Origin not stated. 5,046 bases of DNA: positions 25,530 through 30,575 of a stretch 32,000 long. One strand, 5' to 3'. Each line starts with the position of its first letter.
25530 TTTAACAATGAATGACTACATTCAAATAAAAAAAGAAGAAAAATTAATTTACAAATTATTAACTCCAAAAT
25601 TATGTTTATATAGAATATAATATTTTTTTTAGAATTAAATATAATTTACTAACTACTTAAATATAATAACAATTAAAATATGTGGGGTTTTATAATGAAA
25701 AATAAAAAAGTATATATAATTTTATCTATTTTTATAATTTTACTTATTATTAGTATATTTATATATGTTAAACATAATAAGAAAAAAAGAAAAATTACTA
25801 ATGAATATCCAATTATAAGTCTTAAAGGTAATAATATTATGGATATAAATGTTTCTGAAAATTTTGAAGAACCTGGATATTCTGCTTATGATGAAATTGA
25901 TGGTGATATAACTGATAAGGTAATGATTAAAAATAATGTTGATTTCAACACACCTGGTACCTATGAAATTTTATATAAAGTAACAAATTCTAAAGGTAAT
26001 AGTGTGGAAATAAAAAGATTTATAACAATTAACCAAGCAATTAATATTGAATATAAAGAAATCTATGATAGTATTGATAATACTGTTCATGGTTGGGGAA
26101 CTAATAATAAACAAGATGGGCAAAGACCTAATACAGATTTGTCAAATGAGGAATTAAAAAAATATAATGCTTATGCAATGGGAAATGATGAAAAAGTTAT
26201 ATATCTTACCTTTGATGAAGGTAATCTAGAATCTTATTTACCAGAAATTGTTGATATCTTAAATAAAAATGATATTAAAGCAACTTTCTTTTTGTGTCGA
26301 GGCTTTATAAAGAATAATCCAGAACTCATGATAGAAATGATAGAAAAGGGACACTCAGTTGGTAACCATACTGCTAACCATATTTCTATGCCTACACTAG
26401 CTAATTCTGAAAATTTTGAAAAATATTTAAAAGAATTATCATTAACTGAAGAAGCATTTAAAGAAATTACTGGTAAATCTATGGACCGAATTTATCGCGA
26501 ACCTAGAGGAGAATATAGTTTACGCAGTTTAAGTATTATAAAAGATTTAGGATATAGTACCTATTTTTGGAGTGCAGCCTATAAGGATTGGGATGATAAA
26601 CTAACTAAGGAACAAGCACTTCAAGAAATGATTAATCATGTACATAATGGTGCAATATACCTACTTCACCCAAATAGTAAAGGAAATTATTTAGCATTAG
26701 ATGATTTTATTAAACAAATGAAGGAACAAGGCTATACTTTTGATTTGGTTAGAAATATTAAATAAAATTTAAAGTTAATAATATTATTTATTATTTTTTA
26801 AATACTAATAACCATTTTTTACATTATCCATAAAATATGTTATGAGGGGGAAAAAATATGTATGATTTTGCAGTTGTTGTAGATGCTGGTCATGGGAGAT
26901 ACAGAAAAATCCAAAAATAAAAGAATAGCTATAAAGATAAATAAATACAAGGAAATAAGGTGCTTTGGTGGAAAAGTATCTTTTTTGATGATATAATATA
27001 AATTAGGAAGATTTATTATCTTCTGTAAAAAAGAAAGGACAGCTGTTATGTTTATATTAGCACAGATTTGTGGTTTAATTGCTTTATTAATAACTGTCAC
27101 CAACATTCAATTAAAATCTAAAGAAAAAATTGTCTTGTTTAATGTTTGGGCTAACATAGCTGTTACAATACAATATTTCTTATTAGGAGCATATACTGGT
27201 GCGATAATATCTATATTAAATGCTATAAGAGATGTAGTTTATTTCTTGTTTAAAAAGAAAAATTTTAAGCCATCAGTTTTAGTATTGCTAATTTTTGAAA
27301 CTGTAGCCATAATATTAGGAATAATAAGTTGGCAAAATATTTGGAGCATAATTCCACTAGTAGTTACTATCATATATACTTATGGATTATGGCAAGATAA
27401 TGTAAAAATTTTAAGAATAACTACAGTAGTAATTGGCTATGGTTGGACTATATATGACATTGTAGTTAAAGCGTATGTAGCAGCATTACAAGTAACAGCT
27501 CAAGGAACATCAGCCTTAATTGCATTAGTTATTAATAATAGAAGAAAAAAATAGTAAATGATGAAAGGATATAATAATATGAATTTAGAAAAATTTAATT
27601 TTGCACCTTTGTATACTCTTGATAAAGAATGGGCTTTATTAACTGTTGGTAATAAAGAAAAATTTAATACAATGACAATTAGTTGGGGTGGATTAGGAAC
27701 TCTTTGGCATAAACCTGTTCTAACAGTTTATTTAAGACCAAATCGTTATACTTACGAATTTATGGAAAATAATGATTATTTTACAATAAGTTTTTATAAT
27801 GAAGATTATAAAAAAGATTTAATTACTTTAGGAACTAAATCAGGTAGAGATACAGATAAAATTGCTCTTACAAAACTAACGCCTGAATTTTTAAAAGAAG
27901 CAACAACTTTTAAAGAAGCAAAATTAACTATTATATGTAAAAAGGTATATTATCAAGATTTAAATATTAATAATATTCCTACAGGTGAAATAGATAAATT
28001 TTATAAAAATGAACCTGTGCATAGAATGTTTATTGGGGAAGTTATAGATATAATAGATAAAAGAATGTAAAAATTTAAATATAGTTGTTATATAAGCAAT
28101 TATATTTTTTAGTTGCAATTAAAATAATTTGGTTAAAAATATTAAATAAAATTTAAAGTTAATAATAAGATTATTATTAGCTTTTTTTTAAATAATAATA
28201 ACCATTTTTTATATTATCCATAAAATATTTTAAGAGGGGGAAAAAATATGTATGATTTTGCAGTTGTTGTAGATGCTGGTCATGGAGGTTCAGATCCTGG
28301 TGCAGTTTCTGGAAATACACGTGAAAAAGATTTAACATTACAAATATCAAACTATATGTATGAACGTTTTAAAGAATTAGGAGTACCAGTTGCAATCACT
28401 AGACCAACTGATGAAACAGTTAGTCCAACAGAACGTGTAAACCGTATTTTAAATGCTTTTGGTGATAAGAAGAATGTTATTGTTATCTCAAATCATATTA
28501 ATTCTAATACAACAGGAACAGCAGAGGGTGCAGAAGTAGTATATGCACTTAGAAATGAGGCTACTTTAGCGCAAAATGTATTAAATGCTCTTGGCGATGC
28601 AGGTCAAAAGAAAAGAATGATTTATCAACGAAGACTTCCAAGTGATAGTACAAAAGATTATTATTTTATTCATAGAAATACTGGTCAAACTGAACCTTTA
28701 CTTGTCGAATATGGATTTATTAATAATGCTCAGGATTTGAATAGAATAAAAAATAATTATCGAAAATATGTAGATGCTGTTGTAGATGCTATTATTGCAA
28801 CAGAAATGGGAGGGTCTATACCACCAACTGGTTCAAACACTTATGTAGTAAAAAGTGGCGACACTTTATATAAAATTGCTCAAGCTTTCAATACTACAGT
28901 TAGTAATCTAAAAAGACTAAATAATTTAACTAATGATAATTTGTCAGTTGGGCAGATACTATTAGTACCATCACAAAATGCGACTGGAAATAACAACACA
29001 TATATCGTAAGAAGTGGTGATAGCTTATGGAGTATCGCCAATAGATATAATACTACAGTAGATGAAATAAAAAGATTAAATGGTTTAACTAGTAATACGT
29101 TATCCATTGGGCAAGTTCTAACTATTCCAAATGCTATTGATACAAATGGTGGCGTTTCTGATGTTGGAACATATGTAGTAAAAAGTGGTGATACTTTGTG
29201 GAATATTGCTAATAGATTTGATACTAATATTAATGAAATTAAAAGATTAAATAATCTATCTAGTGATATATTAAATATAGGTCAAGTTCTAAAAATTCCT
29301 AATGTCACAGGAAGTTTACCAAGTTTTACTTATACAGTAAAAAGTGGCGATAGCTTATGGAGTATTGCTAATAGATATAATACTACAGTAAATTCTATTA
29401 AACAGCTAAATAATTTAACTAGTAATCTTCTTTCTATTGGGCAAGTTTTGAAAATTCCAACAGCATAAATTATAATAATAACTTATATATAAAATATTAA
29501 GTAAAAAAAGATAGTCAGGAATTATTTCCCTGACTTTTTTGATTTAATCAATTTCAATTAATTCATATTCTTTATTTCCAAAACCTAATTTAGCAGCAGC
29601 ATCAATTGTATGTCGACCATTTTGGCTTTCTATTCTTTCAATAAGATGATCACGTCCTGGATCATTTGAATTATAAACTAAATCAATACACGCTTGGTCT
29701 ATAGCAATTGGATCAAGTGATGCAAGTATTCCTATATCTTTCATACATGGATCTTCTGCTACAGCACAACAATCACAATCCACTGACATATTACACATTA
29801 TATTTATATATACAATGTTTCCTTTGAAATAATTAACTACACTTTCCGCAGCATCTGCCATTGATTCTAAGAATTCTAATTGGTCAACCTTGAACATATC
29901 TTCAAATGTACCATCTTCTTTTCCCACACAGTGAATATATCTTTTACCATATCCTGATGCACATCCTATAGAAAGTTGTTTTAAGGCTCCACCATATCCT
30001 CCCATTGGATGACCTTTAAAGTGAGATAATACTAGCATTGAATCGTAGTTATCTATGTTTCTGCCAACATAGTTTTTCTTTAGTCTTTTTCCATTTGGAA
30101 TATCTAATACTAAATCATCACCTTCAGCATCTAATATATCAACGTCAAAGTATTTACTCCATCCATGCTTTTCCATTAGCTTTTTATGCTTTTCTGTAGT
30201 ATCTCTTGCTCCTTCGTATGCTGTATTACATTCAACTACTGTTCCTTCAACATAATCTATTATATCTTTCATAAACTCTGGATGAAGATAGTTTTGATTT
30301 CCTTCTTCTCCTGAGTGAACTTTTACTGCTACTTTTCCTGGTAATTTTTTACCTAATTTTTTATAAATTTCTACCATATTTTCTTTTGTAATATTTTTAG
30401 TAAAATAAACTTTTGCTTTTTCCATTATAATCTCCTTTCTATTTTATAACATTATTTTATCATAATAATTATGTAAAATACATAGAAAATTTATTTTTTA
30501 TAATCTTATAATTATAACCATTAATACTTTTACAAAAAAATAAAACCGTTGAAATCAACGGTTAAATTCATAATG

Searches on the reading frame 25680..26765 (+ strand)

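Call 51: search_protein_families(library=pfam, proteins=[window:25680-26765:+], max_evalue=0.0001)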
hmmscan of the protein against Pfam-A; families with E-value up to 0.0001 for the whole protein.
window:25680-26765:+ (361 aa): 2 families
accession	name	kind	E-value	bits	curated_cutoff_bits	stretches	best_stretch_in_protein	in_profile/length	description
PF01522.26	Polysacc_deac_1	-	1e-30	106.7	23.1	1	169-293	4-122/124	Polysaccharide deacetylase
PF16403.11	Bact_surface_Ig-like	-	1.3e-21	76.8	27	1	46-117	1-71/71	Bacterial surface protein, Ig-like domain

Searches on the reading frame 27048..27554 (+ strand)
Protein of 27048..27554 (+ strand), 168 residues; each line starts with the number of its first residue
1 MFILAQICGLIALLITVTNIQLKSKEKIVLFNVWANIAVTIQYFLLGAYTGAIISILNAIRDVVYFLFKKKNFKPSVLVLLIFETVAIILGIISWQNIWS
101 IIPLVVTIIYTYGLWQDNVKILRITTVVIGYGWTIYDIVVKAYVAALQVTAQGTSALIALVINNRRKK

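Call 51: search_protein_families(library=pfam, proteins=[window:27048-27554:+], max_evalue=0.0001)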
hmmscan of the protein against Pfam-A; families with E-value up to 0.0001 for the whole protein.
window:27048-27554:+ (168 aa): 1 family
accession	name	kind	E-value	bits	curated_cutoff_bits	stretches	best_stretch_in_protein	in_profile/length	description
PF10688.14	Imp-YgjV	-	2.1e-26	93.1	23.5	1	3-148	1-140/159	Bacterial inner membrane protein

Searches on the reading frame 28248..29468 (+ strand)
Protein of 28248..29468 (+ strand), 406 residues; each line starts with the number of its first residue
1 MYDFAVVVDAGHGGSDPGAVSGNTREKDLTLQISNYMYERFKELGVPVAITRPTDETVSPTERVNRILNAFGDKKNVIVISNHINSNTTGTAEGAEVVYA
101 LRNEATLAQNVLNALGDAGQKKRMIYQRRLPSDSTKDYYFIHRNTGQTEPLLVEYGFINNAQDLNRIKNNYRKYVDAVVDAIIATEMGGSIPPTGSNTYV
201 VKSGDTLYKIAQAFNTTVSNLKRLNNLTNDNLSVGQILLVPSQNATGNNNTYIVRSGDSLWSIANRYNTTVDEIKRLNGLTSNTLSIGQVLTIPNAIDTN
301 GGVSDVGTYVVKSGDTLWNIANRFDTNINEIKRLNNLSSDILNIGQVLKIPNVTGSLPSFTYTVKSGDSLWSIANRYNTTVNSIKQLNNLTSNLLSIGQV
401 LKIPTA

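Call 51: search_protein_families(library=pfam, proteins=[window:28248-29468:+], max_evalue=0.0001)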
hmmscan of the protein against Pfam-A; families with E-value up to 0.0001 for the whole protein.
window:28248-29468:+ (406 aa): 10 families
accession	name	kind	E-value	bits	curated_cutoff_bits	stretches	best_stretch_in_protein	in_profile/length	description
PF01476.26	LysM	-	3.5e-75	248.1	20.9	4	252-294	1-43/43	LysM domain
PF01520.23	Amidase_3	-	2.3e-31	109.6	27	1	6-183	1-173/174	N-acetylmuramoyl-L-alanine amidase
PF23473.1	LysM3_LYK4_5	-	7.9e-23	80.7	29.3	1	198-241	4-47/48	LYK4/5 LysM3 domain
PF23472.1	LysM2_CERK1_LYK3_4_5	-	3.1e-17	62.7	27.4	0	198-241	7-54/56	LYK3/4/5 LysM2 domain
PF23446.1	LysM1_NFP_LYK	-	2.5e-14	54.3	36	0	205-241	16-54/60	NFP/LYK LysM1 domain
PF23577.1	LysM_RLK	-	4.3e-12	46.3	27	0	251-278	2-29/44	LysM domain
PF22310.2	NMB0315_dom_I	-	1.2e-10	42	27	0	254-283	8-37/83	NMB0315-like, domain I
PF23462.1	LysM3_NFP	-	3.8e-09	37.4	28.1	0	198-241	4-47/48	NFP LysM3 domain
PF00570.28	HRDC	-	2e-08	34.5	23.8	0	305-339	20-54/68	HRDC domain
PF23457.1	LysM2_NFP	-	3.8e-07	30.5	36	0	361-404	7-54/56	NFP LysM2 domain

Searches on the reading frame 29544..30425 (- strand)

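Call 51: search_protein_families(library=pfam, proteins=[window:29544-30425:-], max_evalue=0.0001)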
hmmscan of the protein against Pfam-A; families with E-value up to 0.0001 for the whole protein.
window:29544-30425:- (293 aa): 1 family
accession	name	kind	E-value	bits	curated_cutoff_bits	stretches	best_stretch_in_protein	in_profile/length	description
PF04015.17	DUF362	-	2.5e-51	175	24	1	32-248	1-200/200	Domain of unknown function (DUF362)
